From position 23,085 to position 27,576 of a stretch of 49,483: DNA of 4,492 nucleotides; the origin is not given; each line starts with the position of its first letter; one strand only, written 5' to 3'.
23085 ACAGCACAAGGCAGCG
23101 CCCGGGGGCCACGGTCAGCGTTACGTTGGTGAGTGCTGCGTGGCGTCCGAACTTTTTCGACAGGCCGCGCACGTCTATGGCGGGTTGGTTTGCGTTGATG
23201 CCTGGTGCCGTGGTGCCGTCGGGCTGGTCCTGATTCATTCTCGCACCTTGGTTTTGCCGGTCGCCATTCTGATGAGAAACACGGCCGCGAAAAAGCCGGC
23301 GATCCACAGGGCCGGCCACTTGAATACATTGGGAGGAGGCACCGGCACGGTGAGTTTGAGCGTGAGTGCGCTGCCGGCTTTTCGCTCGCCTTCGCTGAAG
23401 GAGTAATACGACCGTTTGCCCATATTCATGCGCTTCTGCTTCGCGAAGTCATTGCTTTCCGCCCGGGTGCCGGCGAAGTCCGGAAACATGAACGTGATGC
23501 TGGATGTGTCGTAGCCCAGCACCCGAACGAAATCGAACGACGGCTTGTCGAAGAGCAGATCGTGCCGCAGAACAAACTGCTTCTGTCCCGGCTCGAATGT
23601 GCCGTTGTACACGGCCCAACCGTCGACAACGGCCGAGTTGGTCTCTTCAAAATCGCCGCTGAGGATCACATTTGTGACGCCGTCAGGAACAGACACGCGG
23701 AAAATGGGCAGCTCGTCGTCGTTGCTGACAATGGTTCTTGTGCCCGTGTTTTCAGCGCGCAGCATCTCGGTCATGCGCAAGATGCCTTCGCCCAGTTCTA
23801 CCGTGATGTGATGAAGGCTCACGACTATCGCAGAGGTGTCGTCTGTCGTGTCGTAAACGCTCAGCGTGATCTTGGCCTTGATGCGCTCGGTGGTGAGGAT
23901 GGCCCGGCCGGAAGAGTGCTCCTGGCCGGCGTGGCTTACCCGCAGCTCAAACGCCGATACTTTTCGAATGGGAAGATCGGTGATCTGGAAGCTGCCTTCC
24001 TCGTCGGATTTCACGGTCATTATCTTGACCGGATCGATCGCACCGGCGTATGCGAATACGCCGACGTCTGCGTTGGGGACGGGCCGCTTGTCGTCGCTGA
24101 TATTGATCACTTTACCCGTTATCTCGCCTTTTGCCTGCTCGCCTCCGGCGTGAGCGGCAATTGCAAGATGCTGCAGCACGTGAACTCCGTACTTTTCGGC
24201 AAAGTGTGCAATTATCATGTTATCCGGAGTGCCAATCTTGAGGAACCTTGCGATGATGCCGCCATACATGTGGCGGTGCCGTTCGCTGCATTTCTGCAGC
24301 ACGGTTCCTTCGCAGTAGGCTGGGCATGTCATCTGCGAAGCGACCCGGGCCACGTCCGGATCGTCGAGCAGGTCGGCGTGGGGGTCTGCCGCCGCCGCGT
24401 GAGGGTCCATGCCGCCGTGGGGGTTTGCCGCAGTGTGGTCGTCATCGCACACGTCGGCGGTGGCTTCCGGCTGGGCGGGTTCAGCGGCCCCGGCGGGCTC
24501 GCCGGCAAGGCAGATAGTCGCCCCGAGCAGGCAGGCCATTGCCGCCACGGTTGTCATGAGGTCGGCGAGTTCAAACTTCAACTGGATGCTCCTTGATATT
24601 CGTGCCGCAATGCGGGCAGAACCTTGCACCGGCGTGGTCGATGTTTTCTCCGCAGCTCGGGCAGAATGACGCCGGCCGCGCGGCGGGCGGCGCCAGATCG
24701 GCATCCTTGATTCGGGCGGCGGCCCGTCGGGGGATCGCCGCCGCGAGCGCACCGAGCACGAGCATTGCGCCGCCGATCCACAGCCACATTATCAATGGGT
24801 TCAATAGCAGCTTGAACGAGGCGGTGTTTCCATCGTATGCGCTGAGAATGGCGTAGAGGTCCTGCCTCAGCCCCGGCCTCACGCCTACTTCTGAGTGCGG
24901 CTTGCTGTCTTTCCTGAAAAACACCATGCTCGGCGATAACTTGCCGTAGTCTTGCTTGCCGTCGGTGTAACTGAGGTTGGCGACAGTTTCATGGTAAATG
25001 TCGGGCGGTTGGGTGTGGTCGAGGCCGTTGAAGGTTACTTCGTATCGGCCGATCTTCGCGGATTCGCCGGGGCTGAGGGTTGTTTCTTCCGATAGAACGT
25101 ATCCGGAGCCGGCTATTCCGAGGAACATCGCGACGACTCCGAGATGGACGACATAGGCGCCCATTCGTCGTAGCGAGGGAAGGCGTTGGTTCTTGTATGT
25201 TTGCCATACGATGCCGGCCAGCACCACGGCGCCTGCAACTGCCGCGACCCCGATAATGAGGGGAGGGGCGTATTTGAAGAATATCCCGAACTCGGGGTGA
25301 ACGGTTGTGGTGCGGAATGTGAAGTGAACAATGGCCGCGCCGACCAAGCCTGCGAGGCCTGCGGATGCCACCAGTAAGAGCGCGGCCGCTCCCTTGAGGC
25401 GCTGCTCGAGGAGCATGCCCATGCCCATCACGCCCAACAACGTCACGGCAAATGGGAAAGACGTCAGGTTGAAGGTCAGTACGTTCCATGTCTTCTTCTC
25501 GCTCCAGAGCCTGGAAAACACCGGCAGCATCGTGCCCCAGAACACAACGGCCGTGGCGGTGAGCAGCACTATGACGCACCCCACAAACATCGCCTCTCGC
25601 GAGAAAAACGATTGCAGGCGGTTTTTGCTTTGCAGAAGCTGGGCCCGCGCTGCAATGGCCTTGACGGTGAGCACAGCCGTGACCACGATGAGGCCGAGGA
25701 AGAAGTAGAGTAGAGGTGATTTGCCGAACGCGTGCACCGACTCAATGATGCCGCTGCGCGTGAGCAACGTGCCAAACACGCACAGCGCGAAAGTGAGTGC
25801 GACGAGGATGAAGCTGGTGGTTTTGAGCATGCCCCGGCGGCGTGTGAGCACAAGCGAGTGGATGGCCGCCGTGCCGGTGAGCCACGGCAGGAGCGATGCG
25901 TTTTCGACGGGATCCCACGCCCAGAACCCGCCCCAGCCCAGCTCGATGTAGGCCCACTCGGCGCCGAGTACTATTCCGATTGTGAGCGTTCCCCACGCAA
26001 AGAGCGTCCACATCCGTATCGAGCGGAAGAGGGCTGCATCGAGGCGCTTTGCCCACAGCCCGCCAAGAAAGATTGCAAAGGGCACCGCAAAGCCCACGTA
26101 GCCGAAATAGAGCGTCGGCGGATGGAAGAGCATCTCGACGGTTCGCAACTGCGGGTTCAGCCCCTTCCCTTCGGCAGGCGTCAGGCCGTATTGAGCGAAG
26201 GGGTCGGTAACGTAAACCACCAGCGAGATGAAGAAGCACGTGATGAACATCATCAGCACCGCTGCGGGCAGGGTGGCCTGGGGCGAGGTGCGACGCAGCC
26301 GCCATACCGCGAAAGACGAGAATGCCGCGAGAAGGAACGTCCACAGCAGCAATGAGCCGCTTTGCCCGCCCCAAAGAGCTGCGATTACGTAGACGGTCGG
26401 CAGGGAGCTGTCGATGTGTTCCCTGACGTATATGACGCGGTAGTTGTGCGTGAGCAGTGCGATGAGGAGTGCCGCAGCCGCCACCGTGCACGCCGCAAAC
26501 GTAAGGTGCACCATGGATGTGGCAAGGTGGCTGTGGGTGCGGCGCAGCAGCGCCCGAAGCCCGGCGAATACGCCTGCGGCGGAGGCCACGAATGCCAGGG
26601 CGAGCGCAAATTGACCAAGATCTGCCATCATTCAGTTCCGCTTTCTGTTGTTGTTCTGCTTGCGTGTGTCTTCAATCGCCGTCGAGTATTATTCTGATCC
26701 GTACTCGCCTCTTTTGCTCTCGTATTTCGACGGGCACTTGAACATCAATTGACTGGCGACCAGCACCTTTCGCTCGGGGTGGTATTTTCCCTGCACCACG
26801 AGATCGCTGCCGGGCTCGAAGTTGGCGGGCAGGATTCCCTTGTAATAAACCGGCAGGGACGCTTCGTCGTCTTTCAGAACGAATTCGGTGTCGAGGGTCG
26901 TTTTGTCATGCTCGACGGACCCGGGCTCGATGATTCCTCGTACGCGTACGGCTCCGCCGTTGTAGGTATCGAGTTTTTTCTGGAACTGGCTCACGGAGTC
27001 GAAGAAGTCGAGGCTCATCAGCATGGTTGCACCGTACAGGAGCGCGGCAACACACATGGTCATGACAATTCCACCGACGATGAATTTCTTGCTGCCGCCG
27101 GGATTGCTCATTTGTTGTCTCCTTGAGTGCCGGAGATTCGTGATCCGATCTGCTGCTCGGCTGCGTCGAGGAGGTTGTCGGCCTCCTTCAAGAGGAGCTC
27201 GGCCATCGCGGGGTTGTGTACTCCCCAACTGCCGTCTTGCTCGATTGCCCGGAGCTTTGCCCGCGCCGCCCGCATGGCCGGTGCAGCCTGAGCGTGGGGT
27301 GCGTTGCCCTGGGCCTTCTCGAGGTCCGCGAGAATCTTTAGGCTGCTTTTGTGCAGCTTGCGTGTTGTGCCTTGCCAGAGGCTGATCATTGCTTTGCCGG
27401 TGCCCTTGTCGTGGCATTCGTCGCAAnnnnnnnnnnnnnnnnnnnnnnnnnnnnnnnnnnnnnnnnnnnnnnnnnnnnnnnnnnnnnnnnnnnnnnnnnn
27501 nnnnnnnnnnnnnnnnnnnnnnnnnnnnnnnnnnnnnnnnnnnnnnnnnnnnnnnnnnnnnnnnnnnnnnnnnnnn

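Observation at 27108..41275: Candidate new porin-cytochrome / extracellular electron transfer system led by a NusG paralog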

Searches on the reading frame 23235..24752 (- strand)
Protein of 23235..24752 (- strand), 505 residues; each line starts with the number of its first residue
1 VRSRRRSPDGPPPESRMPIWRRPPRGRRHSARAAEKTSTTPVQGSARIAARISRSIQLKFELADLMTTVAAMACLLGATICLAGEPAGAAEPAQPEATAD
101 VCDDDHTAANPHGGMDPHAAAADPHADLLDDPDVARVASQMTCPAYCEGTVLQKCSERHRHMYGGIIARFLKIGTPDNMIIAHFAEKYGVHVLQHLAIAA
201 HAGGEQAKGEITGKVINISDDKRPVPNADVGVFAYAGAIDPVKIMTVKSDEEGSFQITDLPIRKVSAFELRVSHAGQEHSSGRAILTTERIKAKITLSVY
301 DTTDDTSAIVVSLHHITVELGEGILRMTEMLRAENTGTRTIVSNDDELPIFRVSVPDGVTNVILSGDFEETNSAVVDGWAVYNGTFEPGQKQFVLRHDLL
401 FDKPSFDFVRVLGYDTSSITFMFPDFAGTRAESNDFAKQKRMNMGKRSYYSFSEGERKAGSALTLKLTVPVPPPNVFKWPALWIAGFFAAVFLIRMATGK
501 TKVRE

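Call 70: search_protein_families(library=pfam, proteins=[window:23235-24752:-], max_evalue=0.001)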
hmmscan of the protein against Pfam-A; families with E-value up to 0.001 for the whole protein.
window:23235-24752:- (505 aa): 1 family
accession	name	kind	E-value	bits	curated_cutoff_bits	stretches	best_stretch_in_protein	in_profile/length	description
PF13620.12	CarboxypepD_reg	-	9.6e-06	26.3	32.3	1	211-285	2-67/82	Carboxypeptidase regulatory-like domain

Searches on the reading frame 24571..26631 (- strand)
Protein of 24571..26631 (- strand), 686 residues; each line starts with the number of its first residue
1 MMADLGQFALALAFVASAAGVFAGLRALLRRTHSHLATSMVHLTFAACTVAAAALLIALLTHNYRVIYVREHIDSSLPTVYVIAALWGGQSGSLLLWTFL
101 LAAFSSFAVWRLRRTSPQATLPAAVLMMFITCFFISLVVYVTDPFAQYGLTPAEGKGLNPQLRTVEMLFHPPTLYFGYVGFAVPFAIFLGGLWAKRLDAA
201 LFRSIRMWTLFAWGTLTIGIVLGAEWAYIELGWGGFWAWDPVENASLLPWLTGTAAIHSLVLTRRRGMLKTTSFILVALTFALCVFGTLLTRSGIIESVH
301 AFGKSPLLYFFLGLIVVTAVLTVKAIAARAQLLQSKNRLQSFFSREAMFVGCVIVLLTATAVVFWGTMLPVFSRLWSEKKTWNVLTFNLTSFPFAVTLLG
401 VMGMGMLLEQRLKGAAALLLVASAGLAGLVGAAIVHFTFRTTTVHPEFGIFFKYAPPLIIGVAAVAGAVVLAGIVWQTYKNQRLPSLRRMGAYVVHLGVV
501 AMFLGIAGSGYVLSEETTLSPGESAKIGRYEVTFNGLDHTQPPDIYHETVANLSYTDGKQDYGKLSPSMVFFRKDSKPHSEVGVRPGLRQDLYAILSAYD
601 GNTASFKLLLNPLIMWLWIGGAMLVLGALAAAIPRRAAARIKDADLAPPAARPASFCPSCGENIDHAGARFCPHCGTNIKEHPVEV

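Call 5: search_protein_families(library=pfam, proteins=[window:24571-26631:-], max_evalue=0.01)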
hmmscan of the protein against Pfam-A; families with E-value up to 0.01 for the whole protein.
window:24571-26631:- (686 aa): 8 families
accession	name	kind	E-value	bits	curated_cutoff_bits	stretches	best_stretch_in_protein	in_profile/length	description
PF16327.10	CcmF_C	-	8.4e-37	127.5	28.7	1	324-633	13-321/323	Cytochrome c-type biogenesis protein CcmF C-terminal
PF01578.25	Cytochrom_C_asm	-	4.8e-31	108.5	29.9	1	87-293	1-206/212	Cytochrome C assembly protein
PF13248.11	Zn_ribbon_3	-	6.1e-05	22.8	27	1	657-679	5-26/26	zinc-ribbon domain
PF13240.11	Zn_Ribbon_1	-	6.2e-05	23.1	25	1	656-678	1-22/23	zinc-ribbon domain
PF12773.13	DZR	-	0.00052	20.6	27.3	1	657-676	27-45/45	Double zinc ribbon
PF24463.1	DUF7577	-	0.0024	17.9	28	1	656-677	4-24/27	Domain of unknown function (DUF7577)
PF24460.1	DUF7575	-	0.0038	17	28.5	1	657-678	6-26/28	Domain of unknown function (DUF7575)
PF18912.6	DZR_2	-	0.0076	16.5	27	0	651-681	18-48/56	Double zinc ribbon domain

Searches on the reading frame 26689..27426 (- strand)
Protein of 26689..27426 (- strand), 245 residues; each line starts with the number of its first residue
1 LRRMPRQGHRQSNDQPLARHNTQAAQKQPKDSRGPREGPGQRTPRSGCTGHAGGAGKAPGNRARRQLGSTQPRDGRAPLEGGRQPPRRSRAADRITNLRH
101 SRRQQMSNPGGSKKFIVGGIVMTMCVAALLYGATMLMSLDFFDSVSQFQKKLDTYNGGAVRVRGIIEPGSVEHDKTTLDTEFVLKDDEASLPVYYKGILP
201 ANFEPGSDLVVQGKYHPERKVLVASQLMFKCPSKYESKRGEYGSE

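Call 5: search_protein_families(library=pfam, proteins=[window:26689-27426:-], max_evalue=0.01)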
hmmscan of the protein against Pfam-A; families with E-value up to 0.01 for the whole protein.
window:26689-27426:- (245 aa): 1 family
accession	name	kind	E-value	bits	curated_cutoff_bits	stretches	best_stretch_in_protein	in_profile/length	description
PF03100.22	CcmE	-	6.3e-24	84.7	24.6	1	140-237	2-98/99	CcmE domain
